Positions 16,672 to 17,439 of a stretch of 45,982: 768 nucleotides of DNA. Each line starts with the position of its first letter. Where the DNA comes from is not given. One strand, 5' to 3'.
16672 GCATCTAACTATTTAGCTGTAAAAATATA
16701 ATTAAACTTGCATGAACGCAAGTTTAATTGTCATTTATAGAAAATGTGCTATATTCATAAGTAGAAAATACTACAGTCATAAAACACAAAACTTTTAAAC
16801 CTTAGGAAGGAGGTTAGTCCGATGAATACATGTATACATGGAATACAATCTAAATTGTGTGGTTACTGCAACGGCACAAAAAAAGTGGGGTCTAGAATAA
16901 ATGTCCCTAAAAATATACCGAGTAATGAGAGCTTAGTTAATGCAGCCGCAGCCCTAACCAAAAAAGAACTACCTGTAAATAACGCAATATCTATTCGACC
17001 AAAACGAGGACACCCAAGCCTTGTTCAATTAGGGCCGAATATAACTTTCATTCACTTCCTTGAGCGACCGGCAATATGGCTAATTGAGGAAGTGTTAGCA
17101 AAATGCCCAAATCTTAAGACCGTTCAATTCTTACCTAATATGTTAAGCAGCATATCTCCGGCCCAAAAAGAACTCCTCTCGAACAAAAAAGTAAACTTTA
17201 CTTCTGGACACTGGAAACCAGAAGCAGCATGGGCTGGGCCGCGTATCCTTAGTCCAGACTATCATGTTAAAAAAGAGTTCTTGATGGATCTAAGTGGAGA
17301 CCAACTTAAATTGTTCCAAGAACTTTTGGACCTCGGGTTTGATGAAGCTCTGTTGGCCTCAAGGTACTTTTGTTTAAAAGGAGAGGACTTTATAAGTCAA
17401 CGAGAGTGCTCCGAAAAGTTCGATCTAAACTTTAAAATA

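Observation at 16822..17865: Cassette ORF has a near-textbook sigma-70 region-4 HTH but no recognisable regions 2/3, and begins with a Cys/His knuckle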

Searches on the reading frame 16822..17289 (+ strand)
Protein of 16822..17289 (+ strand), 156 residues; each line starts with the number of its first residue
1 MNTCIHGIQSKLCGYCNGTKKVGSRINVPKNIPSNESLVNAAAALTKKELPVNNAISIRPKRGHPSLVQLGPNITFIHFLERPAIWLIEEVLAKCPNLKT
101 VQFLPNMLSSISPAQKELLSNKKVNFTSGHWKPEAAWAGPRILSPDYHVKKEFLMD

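Call 47: predict_structure(alignment_id=A6)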
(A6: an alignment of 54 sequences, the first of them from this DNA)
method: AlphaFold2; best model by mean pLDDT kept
length: 156 residues; sequences in the alignment: 54
mean_pLDDT: 84.0   pTM: 0.60
mean pLDDT of the five models: 84.0, 83.0, 82.6, 82.1, 80.3
residues with pLDDT >= 90: 81; 70-90: 40; 50-70: 35; < 50: 0
segments of 3 or more residues with pLDDT < 50: none
pLDDT, mean of each block of 10 residues (from residue 1): 86 81 66 63 56 84 95 96 97 98 94 98 96 73 75 86
secondary structure, 60 per line:
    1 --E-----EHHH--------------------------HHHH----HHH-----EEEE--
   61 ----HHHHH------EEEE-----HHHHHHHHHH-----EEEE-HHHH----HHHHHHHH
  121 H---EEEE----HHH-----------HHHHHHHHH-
elements in order: H39-42 E55-58 H65-69 E76-79 H85-94 E100-103 H105-108 H113-121 E125-128 H147-155
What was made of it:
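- On Sigma-70-family sigma factor: The N-terminal model is alpha/beta (call 47).
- On Leucine-rich-repeat-like beta/alpha solenoid: Strands at 55-58, 76-79, 100-103 and 125-128 (call 47).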

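Call 50: fold_search(model_id=the predicted structure, library=pdb)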
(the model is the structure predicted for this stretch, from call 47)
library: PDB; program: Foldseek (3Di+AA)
matches with E <= 10: 979; with E <= 0.001: 0
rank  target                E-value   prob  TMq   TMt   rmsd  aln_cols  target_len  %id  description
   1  2w4l_E                1.4e-01  0.72  0.27  0.26   5.9        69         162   16  Human dCMP deaminase (released 2009-01-13)
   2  3gi1_A                1.4e-01  0.30  0.29  0.21  10.9       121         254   13  Crystal Structure of the laminin-binding protein Lbp of Streptococcus pyogenes (released 2009-08-04)
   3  1asw                  1.6e-01  0.60  0.25  0.25   9.9        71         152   13  AVIAN SARCOMA VIRUS INTEGRASE CATALYTIC CORE DOMAIN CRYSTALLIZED FROM 20% PEG 4000, 10% ISOPROPANOL, HEPES PH 7.5 USING  (released 1995-11-14)
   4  4wwu_B                1.8e-01  0.51  0.37  0.19  15.8       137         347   14  Structure of Mex67:Mtr2 (released 2015-02-04)
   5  1dqu                  1.8e-01  0.23  0.26  0.10   6.9        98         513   15  CRYSTAL STRUCTURE OF THE ISOCITRATE LYASE FROM ASPERGILLUS NIDULANS (released 2000-05-10)
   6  6dzs_C                1.9e-01  0.66  0.29  0.12   5.7        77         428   16  Mycobacterial homoserine dehydrogenase ThrA in complex with NADP (released 2018-07-18)
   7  9qec_B                2.2e-01  0.21  0.26  0.22  11.3       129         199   12  Cryo-EM structure of the XPF-ERCC1-XPA complex (released 2025-12-17)
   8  2w4l_A                2.4e-01  0.35  0.21  0.20   5.4        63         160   17  Human dCMP deaminase (released 2009-01-13)
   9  9qed_B                2.4e-01  0.16  0.22  0.19   5.7        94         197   13  Cryo-EM structure of the XPF-ERCC1-SLX4(330-555)-SLX4IP complex (released 2025-12-17)
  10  4nyf_B                2.5e-01  0.63  0.23  0.26   3.5        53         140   17  HIV integrase in complex with inhibitor (released 2014-06-25)
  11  7zpp_A                2.5e-01  0.63  0.18  0.11   3.6        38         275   18  Cryo-EM structure of the MVV CSC intasome at 4.5A resolution (released 2022-05-11)
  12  8uah_B                2.5e-01  0.38  0.31  0.17  11.0       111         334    9  Structure of BACH1 BTB domain-bound FBXL17 ubiquitin ligase (released 2024-11-06)
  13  2w4l_F                2.5e-01  0.33  0.21  0.21   5.5        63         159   17  Human dCMP deaminase (released 2009-01-13)
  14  2eyq_A                2.7e-01  0.30  0.31  0.06   7.1       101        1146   13  Crystal structure of Escherichia coli transcription-repair coupling factor (released 2006-02-28)
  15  3gei_B                2.7e-01  0.20  0.28  0.13  12.5       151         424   10  Crystal structure of MnmE from Chlorobium tepidum in complex with GCP (released 2009-10-27)
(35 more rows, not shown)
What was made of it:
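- On Leucine-rich-repeat-like beta/alpha solenoid: PDB hits are all above E 0.1 and are mixed with integrase cores (call 50).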

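Call 54: find_homologous_proteins(query=A6, max_evalue=0.001)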
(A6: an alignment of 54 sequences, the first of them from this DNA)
Query A6 (54 sequences): 1240 candidates shared short words with the query, none scored E <= 0.001.
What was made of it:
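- Tried and rejected: The second find_homologous_proteins search, with the N-terminal alignment A6, returned no hit at all, not even the query (call 54).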

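Call 65: fold_search(model_id=the predicted structure, library=viral)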
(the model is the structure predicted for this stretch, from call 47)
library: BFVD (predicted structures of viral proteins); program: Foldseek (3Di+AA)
matches with E <= 10: 715; with E <= 0.001: 0
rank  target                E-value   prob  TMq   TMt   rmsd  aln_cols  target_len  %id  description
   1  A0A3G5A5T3            1.8e-03  1.00  0.34  0.14   3.5        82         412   20  Leucine-rich repeat protein [Harvfovirus sp.]
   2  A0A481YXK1            1.1e-02  0.95  0.27  0.20   6.0        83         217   19  Uncharacterized protein [Marseillevirus LCMAC201]
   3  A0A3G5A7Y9            1.9e-02  0.99  0.28  0.20   3.0        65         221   11  Uncharacterized protein [Hyperionvirus sp.]
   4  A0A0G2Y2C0            2.1e-02  0.96  0.35  0.48  11.4       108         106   12  ATP-dependent RNA helicase [Acanthamoeba polyphaga mimivirus Kroon]
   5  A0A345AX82            2.8e-02  0.75  0.26  0.39  11.6       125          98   10  (no name in the UniProt tables at hand)
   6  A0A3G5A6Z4            4.4e-02  0.98  0.35  0.14   3.1        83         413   11  Leucine-rich repeat protein [Harvfovirus sp.]
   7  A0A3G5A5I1            5.8e-02  0.77  0.29  0.41   9.8        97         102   13  Uncharacterized protein [Hyperionvirus sp.]
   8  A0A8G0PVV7            5.8e-02  0.20  0.22  0.10  18.3       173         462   12  (no name in the UniProt tables at hand)
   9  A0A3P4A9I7            6.2e-02  0.85  0.35  0.40  11.7       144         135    6  (no name in the UniProt tables at hand)
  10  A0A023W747            8.1e-02  0.33  0.24  0.18   8.1       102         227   16  Nucleoside deoxyribosyltransferase [Mycobacterium phage ZoeJ]
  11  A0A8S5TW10            8.1e-02  0.21  0.24  0.25  17.1       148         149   14  Deoxyribosyltransferase [Myoviridae sp. ctpvf97]
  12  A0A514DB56            9.3e-02  0.15  0.21  0.10  16.1       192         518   12  (+)RNA virus helicase C-terminal domain-containing protein (Fragment) [Riboviria sp.]
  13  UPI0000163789         1.1e-01  0.25  0.27  0.16  14.3       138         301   11  (no name look-up for this kind of identifier)
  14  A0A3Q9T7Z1            1.1e-01  0.90  0.25  0.04   3.4        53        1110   17  Pol polyprotein (Fragment) [Rabbit endogenous lentivirus type K]
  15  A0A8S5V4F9            1.1e-01  0.66  0.28  0.11   5.1        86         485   13  Uncharacterized protein [Siphoviridae sp. ct87j35]
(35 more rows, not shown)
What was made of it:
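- On Leucine-rich-repeat-like beta/alpha solenoid: The best viral Foldseek hit is an LRR protein at E 1.8e-3 (call 65).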
